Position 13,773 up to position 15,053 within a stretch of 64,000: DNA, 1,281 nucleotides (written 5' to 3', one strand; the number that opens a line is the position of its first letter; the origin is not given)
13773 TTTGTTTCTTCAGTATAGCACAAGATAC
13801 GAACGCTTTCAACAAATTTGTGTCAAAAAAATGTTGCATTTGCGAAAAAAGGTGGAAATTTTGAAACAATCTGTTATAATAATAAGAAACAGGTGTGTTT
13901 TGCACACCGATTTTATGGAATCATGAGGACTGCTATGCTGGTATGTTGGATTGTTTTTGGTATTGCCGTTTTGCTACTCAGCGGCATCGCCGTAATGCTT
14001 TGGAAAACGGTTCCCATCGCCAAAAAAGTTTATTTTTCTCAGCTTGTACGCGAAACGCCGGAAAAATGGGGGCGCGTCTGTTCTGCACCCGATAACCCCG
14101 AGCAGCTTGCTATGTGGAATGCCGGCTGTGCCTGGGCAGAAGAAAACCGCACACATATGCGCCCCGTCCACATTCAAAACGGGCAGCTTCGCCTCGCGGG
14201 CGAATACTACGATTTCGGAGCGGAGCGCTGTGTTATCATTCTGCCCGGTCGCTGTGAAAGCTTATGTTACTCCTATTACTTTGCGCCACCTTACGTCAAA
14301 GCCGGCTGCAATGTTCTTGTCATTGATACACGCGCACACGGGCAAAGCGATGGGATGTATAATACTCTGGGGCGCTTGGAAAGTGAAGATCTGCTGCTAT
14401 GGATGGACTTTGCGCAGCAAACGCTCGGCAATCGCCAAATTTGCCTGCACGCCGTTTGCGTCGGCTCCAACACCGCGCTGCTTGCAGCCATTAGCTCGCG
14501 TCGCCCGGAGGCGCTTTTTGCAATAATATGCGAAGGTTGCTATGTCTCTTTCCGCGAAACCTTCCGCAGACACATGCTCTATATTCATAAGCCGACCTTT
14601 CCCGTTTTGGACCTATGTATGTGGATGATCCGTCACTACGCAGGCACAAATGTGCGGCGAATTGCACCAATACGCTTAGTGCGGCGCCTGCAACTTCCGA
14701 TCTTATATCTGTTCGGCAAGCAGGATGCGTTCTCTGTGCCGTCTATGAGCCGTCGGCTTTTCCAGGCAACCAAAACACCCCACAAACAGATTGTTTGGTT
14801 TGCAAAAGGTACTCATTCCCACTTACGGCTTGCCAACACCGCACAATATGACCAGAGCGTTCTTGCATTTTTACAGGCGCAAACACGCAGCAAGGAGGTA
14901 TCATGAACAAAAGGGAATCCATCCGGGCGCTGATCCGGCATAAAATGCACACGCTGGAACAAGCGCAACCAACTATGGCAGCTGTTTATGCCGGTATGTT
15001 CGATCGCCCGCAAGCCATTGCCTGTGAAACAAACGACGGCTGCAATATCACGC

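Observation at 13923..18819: Six-gene carrier-protein-dependent acyl-transfer cassette with no assignable product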

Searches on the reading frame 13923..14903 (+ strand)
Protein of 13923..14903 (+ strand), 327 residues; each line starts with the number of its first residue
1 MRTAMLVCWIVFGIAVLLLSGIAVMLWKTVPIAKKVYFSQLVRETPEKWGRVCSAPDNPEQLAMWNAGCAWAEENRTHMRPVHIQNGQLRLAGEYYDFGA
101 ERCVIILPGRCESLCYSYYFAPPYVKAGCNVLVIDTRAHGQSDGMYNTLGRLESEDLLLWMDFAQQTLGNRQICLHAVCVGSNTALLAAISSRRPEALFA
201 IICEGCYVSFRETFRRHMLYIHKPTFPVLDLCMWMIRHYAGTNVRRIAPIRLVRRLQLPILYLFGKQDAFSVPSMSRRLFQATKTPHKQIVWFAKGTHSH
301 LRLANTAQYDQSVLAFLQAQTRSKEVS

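Call 5: search_protein_families(library=pfam, proteins=[window:13923-14903:+], max_evalue=0.01)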
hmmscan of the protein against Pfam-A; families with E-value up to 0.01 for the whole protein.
window:13923-14903:+ (327 aa): 4 families
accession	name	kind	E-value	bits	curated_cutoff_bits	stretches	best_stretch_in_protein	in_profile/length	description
PF12146.15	Hydrolase_4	-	4.6e-13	49.5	27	2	102-215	5-123/239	Serine aminopeptidase, S33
PF00561.26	Abhydrolase_1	-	2.2e-10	41.1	25.8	1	104-192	3-90/245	alpha/beta hydrolase fold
PF12697.13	Abhydrolase_6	-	0.00047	21.3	26.3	1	104-300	1-206/217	Alpha/beta hydrolase family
PF02129.25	Peptidase_S15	-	0.0027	17.9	23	0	113-162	46-85/262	X-Pro dipeptidyl-peptidase (S15 family)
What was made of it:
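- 13923..14906 (+): abH: membrane-anchored alpha/beta hydrolase with a Cys nucleophile (Cys179 in H-A-V-C-V-G; Asp268; His298/His300). Pfam PF12146/PF00561 (call 5).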

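Call 6: search_protein_families(library=ncbifam, proteins=[window:13923-14903:+], max_evalue=0.01)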
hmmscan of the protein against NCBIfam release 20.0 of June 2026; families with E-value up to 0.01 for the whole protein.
window:13923-14903:+ (327 aa): 3 families
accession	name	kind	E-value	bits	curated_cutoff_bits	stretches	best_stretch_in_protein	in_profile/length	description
NF047920.1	lactonase_UilS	equivalog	4.2e-07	30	400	1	119-194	43-121/285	UilS family quorum-quenching N-acyl-homoserine lactonase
NF008019.0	PRK10749.1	equivalog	0.00064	18.8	362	1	99-147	52-100/335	lysophospholipase L2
TIGR02427.1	protocat_pcaD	equivalog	0.00096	18.6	255.85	0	251-317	187-250/251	3-oxoadipate enol-lactonase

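Call 22: search_solved_structures(query=window:13923-14903:+, max_evalue=0.01, show_alignments=2)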
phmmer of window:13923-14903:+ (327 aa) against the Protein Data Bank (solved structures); distinct sequences matched with E-value up to 0.01: 2.
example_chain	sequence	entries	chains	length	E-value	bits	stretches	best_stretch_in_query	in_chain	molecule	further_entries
5g59_A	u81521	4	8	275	1.9e-08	37.2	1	87-288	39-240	ESTERASE | Uncharacterized protein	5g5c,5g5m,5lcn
6qe2_A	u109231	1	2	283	0.0062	19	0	253-299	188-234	Monoacylglycerol lipase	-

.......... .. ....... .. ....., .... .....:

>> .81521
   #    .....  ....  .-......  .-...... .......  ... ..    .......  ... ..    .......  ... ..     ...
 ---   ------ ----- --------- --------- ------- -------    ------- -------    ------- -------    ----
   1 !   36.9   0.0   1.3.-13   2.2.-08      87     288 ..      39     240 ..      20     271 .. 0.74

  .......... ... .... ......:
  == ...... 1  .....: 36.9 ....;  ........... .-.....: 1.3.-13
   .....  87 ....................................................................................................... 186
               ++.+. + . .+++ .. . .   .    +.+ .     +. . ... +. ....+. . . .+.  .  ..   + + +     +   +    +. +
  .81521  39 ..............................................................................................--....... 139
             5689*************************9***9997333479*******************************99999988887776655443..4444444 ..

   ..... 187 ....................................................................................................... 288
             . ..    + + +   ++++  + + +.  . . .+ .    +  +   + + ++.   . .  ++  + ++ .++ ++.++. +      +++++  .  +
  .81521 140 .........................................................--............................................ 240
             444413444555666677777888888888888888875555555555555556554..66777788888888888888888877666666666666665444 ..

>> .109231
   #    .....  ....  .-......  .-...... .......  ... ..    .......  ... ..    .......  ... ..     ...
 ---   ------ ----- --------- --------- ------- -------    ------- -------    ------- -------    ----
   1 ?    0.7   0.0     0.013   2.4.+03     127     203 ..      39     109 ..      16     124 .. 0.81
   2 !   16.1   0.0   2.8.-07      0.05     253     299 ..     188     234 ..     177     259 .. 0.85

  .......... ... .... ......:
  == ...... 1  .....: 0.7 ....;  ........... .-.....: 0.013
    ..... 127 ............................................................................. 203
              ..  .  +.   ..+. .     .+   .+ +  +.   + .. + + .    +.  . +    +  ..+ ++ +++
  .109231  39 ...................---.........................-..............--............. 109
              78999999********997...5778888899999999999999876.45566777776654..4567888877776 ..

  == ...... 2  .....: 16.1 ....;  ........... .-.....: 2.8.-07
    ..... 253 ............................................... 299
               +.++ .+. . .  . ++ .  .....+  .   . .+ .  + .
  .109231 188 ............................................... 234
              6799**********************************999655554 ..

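Call 33: find_homologous_proteins(query=window:13923-14903:+, max_evalue=0.00001)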
Query window:13923-14903:+ (327 aa): 810 proteins with E <= 0.00001 among 2494 candidates; the best 120 are listed.
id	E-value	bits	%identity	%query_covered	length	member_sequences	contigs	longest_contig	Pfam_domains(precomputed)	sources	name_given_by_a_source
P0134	4.4e-221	751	99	99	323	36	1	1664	PF00561.27,PF12146.16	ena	-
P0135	7.8e-148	510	72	91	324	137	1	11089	PF00561.27,PF12146.16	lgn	-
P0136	2.0e-143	496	70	92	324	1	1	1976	PF00561.27,PF12146.16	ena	-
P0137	9.3e-124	431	58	92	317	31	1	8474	PF00561.27,PF12146.16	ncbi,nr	ncbi:MAG: alpha/beta fold hydrolase [Clostridia bacterium]|nr:alpha/beta fold hydrolase [Clostridia 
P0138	3.5e-121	423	57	94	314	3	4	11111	PF00561.27,PF12146.16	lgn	-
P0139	4.2e-121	422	59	91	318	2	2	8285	PF12697.14,PF00561.27,PF12146.16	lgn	-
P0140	6.1e-121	422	56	95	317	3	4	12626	PF00561.27,PF12146.16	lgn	-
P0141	1.2e-119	418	60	90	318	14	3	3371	PF12697.14,PF00561.27,PF12146.16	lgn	-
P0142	1.5e-119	417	56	95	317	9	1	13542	PF00561.27,PF12146.16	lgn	-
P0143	6.7e-119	415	57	90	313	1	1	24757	PF00561.27,PF12146.16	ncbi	-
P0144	9.6e-119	415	57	95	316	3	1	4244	PF00561.27,PF12146.16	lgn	-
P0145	1.0e-118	414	57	90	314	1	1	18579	PF00561.27,PF12146.16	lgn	-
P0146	1.5e-118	414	56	94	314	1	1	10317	PF00561.27,PF12146.16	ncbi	-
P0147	2.4e-118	413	56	95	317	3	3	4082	PF00561.27,PF12146.16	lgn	-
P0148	3.0e-118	413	58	90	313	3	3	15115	PF12697.14,PF00561.27,PF12146.16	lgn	-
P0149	1.9e-117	410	54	96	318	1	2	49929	PF00561.27,PF12146.16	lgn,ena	-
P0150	2.7e-117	410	57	96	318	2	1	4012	PF00561.27,PF12146.16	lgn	-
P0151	3.0e-117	410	55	98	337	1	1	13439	PF00561.27,PF12146.16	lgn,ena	-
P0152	7.8e-117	408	55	95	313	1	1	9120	PF00561.27,PF12146.16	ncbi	-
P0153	1.2e-116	408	56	95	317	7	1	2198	PF00561.27,PF12146.16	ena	-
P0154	4.6e-116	406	54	96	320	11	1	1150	PF00561.27,PF12146.16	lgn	-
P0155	7.0e-116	405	55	96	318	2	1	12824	PF00561.27,PF12146.16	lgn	-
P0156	9.8e-116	405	56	90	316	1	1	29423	PF00561.27,PF12146.16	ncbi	-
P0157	1.8e-115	404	57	90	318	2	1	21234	PF00561.27,PF12146.16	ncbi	-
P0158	2.8e-115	403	58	96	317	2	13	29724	PF12146.16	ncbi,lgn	-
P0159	3.0e-115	403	57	90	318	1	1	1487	PF00561.27,PF12146.16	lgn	-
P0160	3.1e-115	403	55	90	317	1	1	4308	PF00561.27,PF12146.16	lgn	-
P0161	4.8e-115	402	55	96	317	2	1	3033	PF00561.27,PF12146.16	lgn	-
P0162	4.9e-115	402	54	95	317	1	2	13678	PF00561.27,PF12146.16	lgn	-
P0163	5.5e-115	402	55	95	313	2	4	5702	PF00561.27,PF12146.16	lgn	-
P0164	8.2e-115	402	56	95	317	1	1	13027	PF00561.27,PF12146.16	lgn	-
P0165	8.6e-115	402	55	96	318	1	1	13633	PF00561.27,PF12146.16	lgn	-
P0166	9.2e-115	401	55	95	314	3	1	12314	PF00561.27,PF12146.16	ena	-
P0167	1.1e-114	401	56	90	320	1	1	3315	PF00561.27,PF12146.16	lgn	-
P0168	1.1e-114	401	54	97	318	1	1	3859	PF00561.27,PF12146.16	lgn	-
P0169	1.5e-114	401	55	95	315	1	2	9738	PF03959.20,PF00561.27,PF12146.16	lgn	-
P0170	1.7e-114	401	54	96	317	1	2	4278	PF00561.27,PF12146.16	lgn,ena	-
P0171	1.8e-114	401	55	91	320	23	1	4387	PF00561.27,PF12146.16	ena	-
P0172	2.5e-114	400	54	95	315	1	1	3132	PF00561.27,PF12146.16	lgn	-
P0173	3.3e-114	400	56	90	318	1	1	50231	PF00561.27,PF12146.16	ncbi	-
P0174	3.5e-114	400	54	92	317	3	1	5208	PF00561.27,PF12146.16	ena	-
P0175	3.9e-114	399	55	96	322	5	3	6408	PF00561.27,PF12146.16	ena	-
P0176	4.2e-114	399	52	96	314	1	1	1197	PF12146.16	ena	-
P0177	5.9e-114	399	55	91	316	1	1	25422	PF00561.27,PF12146.16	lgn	-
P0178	6.3e-114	399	53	93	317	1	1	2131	PF00326.28,PF00561.27,PF12146.16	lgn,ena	-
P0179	7.1e-114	399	53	90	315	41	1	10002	PF00561.27,PF12146.16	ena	-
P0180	8.1e-114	398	55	95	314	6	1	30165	PF00561.27,PF12146.16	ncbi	-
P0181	8.7e-114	398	52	96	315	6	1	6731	PF00561.27,PF12146.16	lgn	-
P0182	8.8e-114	398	54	95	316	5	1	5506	PF00326.28,PF12697.14,PF00561.27,PF12146.16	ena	-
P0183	9.9e-114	398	52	96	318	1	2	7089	PF00561.27,PF12146.16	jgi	-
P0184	1.1e-113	398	54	95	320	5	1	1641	PF12146.16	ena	-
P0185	1.1e-113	398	54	96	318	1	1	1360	PF00561.27,PF12146.16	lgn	-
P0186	1.1e-113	398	56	93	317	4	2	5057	PF00561.27,PF12146.16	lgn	-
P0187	1.4e-113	398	55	90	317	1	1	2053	PF12146.16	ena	-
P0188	1.5e-113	397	54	95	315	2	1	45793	PF00561.27,PF12146.16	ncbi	-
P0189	1.7e-113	397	52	96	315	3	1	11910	PF00561.27,PF12146.16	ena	-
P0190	1.8e-113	397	56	90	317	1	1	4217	PF00561.27,PF12146.16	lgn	-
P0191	1.9e-113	397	56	90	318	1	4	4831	PF00561.27,PF12146.16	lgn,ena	-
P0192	2.2e-113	397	54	96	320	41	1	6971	PF00561.27,PF12146.16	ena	-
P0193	2.3e-113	397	55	93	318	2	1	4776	PF00561.27,PF12146.16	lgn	-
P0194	2.4e-113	397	55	90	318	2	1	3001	PF00561.27,PF12146.16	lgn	-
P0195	3.1e-113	396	54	93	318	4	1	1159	PF00561.27,PF12146.16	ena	-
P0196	3.2e-113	396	54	95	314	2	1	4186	PF00561.27,PF12146.16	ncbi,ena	-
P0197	3.2e-113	396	55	92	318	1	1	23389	PF00561.27,PF12146.16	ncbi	-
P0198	3.9e-113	396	53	96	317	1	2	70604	PF00561.27,PF12146.16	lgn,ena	-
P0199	3.9e-113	396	53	94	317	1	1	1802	PF00326.28,PF12146.16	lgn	-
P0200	4.1e-113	396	53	95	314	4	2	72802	PF00561.27,PF12146.16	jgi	-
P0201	4.7e-113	396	54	91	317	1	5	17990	PF02129.25,PF00326.28,PF00561.27,PF12146.16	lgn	-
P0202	5.3e-113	396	54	94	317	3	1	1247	PF12146.16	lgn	-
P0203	5.4e-113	396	53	95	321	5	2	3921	PF00561.27,PF12146.16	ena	-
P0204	5.8e-113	396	55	95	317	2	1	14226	PF00561.27,PF12146.16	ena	-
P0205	5.9e-113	396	55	92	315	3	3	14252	PF00561.27,PF12146.16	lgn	-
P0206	8.0e-113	395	54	93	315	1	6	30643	PF00561.27,PF12146.16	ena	-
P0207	8.3e-113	395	54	94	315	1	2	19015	PF00326.28,PF00561.27,PF12146.16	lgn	-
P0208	9.2e-113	395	55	94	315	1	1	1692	PF00561.27,PF12146.16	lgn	-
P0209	1.0e-112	395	53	92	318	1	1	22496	PF00561.27,PF12146.16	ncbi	-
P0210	1.0e-112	395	54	95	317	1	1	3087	PF00561.27,PF12146.16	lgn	-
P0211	1.1e-112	395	54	91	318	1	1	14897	PF00561.27,PF12146.16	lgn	-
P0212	1.1e-112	395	56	93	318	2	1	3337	PF00561.27,PF12146.16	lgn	-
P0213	1.6e-112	394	54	96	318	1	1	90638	PF00561.27,PF12146.16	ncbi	-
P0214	1.7e-112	394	50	97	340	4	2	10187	PF00326.28,PF00561.27,PF12146.16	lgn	-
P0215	1.7e-112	394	54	96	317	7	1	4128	PF00561.27,PF12146.16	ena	-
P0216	2.0e-112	394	53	96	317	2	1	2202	PF00561.27,PF12146.16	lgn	-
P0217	2.0e-112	394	53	96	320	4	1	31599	PF00561.27,PF12146.16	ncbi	-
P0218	2.1e-112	394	53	96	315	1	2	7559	PF00561.27,PF12146.16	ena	-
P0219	2.1e-112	394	54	94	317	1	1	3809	PF00561.27,PF12146.16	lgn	-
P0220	2.2e-112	394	55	91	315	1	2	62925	PF00561.27,PF12146.16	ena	-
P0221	2.2e-112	394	53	93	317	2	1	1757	PF00561.27,PF12146.16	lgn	-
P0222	2.4e-112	394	53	91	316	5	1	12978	PF00561.27,PF12146.16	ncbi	-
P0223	2.5e-112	393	52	95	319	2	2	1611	PF00561.27,PF12146.16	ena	-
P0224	2.7e-112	393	55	90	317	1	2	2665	PF00561.27,PF12146.16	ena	-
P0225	2.9e-112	393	54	93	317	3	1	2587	PF00561.27,PF12146.16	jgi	-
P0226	3.3e-112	393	53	95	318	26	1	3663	PF00326.28,PF00561.27,PF12146.16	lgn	-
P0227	3.4e-112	393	55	94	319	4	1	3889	PF00561.27,PF12146.16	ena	-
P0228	4.0e-112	393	54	89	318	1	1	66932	PF00561.27,PF12146.16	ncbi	-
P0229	4.2e-112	393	54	93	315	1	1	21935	PF00561.27,PF12146.16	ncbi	-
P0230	4.2e-112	393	53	90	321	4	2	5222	PF00326.28,PF00561.27,PF12146.16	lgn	-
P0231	5.0e-112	392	52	94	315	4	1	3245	PF00326.28,PF00561.27,PF12146.16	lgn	-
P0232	5.2e-112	392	51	95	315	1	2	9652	PF00326.28,PF00561.27,PF12146.16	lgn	-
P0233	5.2e-112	392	54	89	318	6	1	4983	PF00561.27,PF12146.16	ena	-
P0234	5.4e-112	392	54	88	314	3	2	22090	PF00561.27,PF12146.16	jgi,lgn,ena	jgi:pimeloyl-ACP methyl ester carboxylesterase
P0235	5.7e-112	392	52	95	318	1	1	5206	PF00561.27,PF12146.16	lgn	-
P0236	6.2e-112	392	55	95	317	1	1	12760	PF00561.27,PF12146.16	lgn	-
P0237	6.2e-112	392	55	96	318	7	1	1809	PF00326.28,PF00561.27,PF12146.16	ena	-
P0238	6.3e-112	392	55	95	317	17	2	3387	PF00561.27,PF12146.16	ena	-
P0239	7.9e-112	392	53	90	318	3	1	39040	PF00561.27,PF12146.16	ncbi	-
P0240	8.2e-112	392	54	89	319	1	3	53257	PF00326.28,PF00561.27,PF12146.16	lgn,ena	-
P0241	9.6e-112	392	53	97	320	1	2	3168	PF00561.27,PF12146.16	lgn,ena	-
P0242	9.8e-112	392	53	95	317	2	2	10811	PF00561.27,PF12146.16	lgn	-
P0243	1.1e-111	391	54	94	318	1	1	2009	PF00561.27,PF12146.16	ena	-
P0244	1.1e-111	391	53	91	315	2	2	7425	PF00561.27,PF12146.16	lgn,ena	-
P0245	1.1e-111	391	54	93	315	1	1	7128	PF00561.27,PF12146.16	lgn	-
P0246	1.1e-111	391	54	93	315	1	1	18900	PF00561.27,PF12146.16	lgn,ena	-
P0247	1.1e-111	391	55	95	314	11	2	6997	PF00561.27,PF12146.16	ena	-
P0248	1.1e-111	391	52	94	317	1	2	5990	PF00326.28,PF00561.27,PF12146.16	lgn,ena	-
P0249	1.3e-111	391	54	90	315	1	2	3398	PF00326.28,PF00561.27,PF12146.16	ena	-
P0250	1.4e-111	391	53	94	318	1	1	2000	PF00561.27,PF12146.16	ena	-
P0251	1.4e-111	391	52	94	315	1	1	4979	PF00326.28,PF00561.27,PF12146.16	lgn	-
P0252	1.4e-111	391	54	93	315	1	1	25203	PF00561.27,PF12146.16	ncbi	-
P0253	1.5e-111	391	55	93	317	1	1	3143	PF00326.28,PF00561.27,PF12146.16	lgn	-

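Call 42: predict_structure(alignment_id=A2)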
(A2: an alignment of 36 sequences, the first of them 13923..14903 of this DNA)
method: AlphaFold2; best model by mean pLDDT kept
length: 327 residues; sequences in the alignment: 36
mean_pLDDT: 93.9   pTM: 0.90
mean pLDDT of the five models: 93.9, 92.5, 91.9, 90.6, 90.0
residues with pLDDT >= 90: 274; 70-90: 49; 50-70: 4; < 50: 0
segments of 3 or more residues with pLDDT < 50: none
pLDDT, mean of each block of 10 residues (from residue 1): 91 96 96 94 90 89 95 98 96 98 93 90 98 94 93 97 98 96 97 97 95 92 91 95 93 97 93 94 95 89 94 97 70
secondary structure, 60 per line:
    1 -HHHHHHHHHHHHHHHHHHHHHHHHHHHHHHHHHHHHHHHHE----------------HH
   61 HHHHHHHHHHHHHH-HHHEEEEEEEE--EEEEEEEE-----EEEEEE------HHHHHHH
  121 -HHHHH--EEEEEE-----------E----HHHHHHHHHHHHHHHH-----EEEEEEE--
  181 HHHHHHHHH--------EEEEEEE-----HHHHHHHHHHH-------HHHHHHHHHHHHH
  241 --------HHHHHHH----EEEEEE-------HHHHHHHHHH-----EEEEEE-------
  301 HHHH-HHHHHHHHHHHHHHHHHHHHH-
elements in order: H2-41 H59-74 E79-86 E89-96 E102-107 H114-120 H122-126 E129-134 H151-166 E172-178 H181-189 E198-204 H210-220 H228-240 H249-255 E260-265 H273-282 E288-293 H301-304 H306-326
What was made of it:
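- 13923..14906 (+): AF2 model has pLDDT 93.9 with helix 2-41 (call 42).
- On Cys-nucleophile alpha/beta-hydrolase acyl shuttles (SyrC/CmaE type): The alpha/beta fold model has pLDDT 93.9 (call 42).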

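Call 44: fold_search(model_id=the predicted structure, library=pdb)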
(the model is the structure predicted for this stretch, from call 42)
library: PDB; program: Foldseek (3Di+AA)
matches with E <= 10: 1964; with E <= 0.001: 1597
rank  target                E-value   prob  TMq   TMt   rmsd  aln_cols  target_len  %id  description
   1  5g59                  5.2e-18  1.00  0.66  0.78   2.7       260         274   19  Structure of the Pyrococcus Furiosus Esterase Pf2001 with space group P3121 (released 2017-06-21)
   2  5g5m_B                2.1e-16  1.00  0.61  0.77   4.9       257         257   19  Structure of the Pyrococcus Furiosus Esterase Pf2001 with space group P21 (released 2017-06-21)
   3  5g5m_A                5.8e-16  1.00  0.62  0.79   4.6       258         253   19  Structure of the Pyrococcus Furiosus Esterase Pf2001 with space group P21 (released 2017-06-21)
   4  5lcn_C                7.3e-16  1.00  0.63  0.76   4.3       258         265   19  STRUCTURE OF THE PYROCOCCUS FURIOSUS ESTERASE PF2001 WITH SPACE GROUP P212121 (released 2017-08-02)
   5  5lcn_B                8.2e-16  1.00  0.62  0.77   4.0       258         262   19  STRUCTURE OF THE PYROCOCCUS FURIOSUS ESTERASE PF2001 WITH SPACE GROUP P212121 (released 2017-08-02)
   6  5lcn_A                2.7e-15  1.00  0.64  0.77   3.8       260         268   19  STRUCTURE OF THE PYROCOCCUS FURIOSUS ESTERASE PF2001 WITH SPACE GROUP P212121 (released 2017-08-02)
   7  5g5c                  3.6e-15  1.00  0.61  0.75   4.5       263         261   19  Structure of the Pyrococcus furiosus Esterase Pf2001 with space group C2221 (released 2017-06-21)
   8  5lcn_D                4.6e-15  1.00  0.60  0.72   4.4       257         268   19  STRUCTURE OF THE PYROCOCCUS FURIOSUS ESTERASE PF2001 WITH SPACE GROUP P212121 (released 2017-08-02)
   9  2ock                  5.1e-13  1.00  0.52  0.66   7.0       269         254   17  Crystal structure of valacyclovir hydrolase D123N mutant (released 2008-02-05)
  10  2ocg                  7.7e-13  1.00  0.55  0.69   5.7       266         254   15  Crystal structure of human valacyclovir hydrolase (released 2008-02-05)
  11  3pe6                  1.9e-12  1.00  0.56  0.63   6.1       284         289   16  Crystal Structure of a soluble form of human MGLL in complex with an inhibitor (released 2011-03-02)
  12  1u2e_D                2.9e-12  1.00  0.50  0.56   8.0       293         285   16  Crystal Structure of the C-C bond hydrolase MhpC (released 2005-02-15)
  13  2ocl                  3.2e-12  1.00  0.55  0.69   5.6       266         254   16  Crystal structure of valacyclovir hydrolase S122A mutant (released 2008-02-05)
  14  9ijk_A                4.6e-12  1.00  0.53  0.59   7.8       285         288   17  The CryoEM structure of a C-C bond hydrolase MhpC homotetramer (released 2025-07-02)
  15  7l4w_B                4.9e-12  1.00  0.55  0.61   6.4       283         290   16  Crystal structure of human monoacylglycerol lipase in complex with compound 2d (released 2021-08-11)
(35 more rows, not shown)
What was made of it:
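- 13923..14906 (+): Foldseek's best matches are Pf2001 esterase and monoacylglycerol lipases (call 44).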
